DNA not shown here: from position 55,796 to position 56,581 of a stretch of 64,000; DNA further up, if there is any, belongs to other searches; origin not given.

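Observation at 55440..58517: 3-kb patatin-like phospholipase/DUF3376 gene disrupted by more than ten frame changes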

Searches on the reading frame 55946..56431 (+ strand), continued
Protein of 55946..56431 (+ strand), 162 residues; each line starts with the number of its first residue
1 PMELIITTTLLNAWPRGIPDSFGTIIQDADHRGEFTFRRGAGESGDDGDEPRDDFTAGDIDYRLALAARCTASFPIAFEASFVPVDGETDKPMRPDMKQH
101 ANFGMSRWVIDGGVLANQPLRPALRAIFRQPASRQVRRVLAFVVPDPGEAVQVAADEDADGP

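Call 28: find_related_loci(query=P0098, collection=metagenome_contigs, flank=4000)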
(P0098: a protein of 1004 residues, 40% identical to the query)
Query P0098 (1004 aa) in metagenome_contigs; peptide patterns used: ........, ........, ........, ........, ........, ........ (x = any residue, [..] = any of these).
230 stretches matched a pattern; 177 encode a relative of the query (tblastn E <= 1e-3); the best 80 are kept; 80 distinct loci.
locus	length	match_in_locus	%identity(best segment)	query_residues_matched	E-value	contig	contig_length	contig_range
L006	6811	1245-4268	56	16-997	0e+0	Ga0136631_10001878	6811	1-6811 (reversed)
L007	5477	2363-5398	56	13-998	0e+0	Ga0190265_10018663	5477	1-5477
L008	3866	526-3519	52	14-997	0e+0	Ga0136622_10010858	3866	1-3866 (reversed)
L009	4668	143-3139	47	11-994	0e+0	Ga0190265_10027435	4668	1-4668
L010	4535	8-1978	56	251-883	0e+0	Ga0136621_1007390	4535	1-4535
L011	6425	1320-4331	37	10-943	3e-151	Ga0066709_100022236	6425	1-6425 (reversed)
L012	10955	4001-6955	39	24-991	1e-145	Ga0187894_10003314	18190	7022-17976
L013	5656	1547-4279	37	24-932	7e-143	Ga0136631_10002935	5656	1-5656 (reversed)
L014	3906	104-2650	38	28-885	2e-141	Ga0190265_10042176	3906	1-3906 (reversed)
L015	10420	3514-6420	37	26-951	2e-130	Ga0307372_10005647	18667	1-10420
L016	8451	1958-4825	35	28-932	2e-128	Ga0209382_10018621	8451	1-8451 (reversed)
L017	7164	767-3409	36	28-885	3e-124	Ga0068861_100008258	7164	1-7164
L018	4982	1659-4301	36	28-885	2e-125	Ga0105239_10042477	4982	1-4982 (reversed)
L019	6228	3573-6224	35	26-895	5e-120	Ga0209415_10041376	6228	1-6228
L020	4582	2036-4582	35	26-857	5e-118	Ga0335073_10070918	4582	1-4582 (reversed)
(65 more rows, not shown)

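Call 32: find_encoding_contigs(protein=P0003, flank=5000, max_places=3)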
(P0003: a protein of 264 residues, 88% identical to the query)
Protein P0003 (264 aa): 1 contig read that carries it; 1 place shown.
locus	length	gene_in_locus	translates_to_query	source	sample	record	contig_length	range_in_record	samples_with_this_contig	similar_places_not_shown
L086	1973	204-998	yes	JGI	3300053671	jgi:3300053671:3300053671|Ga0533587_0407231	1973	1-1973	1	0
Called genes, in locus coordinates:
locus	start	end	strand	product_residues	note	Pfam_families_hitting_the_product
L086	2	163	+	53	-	?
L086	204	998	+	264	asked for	PF01734:Patatin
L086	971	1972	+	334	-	?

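Call 33: find_encoding_contigs(protein=P0005, flank=5000, max_places=3)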
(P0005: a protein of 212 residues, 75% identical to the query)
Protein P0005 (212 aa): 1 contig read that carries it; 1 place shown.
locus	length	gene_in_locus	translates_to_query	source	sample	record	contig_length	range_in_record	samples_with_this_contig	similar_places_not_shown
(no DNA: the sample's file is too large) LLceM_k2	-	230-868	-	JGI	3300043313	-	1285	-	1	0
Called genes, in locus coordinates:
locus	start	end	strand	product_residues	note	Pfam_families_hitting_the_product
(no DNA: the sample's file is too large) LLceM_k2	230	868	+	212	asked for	-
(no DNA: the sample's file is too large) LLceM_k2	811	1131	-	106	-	-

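Call 34: find_encoding_contigs(protein=P0017, flank=5000, max_places=3)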
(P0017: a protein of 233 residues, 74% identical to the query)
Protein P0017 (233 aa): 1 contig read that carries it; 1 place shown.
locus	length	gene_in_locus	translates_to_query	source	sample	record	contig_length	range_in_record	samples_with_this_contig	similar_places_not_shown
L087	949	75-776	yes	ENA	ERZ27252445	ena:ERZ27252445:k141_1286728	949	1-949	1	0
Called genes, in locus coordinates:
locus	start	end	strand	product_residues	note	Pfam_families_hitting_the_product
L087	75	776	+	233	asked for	PF01734:Patatin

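Call 36: list_cluster_members(proteins=[P0001, P0004, P0098])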
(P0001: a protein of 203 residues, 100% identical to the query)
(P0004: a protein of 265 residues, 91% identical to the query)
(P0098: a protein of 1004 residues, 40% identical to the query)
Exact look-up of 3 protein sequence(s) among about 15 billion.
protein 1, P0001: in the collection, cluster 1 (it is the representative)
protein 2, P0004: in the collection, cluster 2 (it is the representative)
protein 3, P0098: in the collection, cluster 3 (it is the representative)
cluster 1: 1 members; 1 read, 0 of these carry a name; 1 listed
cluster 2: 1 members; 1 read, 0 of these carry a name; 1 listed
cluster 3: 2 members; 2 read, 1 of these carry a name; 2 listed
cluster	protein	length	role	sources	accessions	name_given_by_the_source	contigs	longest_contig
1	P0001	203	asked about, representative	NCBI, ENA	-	-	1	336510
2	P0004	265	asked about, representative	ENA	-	-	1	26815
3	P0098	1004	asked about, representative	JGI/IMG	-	patatin-related protein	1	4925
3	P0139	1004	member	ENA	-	-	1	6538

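Call 58: search_protein_families(library=pfam, proteins=[P0098], max_evalue=0.001)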
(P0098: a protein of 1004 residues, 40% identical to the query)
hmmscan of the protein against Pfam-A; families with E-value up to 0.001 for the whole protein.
P0098 (1004 aa): 2 families
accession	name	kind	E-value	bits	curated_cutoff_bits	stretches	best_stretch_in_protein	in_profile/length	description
PF11856.13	DUF3376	-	1.4e-26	94.4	25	1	585-688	296-409/514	Protein of unknown function (DUF3376)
PF01734.28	Patatin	-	1.9e-17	64.5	27.7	1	34-281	1-191/191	Patatin-like phospholipase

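Call 60: search_protein_families(library=padloc, proteins=[P0098], max_evalue=0.01)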
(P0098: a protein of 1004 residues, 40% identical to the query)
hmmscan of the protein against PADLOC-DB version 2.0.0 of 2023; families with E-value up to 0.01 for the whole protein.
P0098 (1004 aa): 2 families
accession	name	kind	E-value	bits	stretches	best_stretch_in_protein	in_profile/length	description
PDLC00758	Effector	-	0.0018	15.7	0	250-282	172-194/331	Phospholipase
PDLC00757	Effector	-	0.002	15.6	0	77-114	44-77/331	Phospholipase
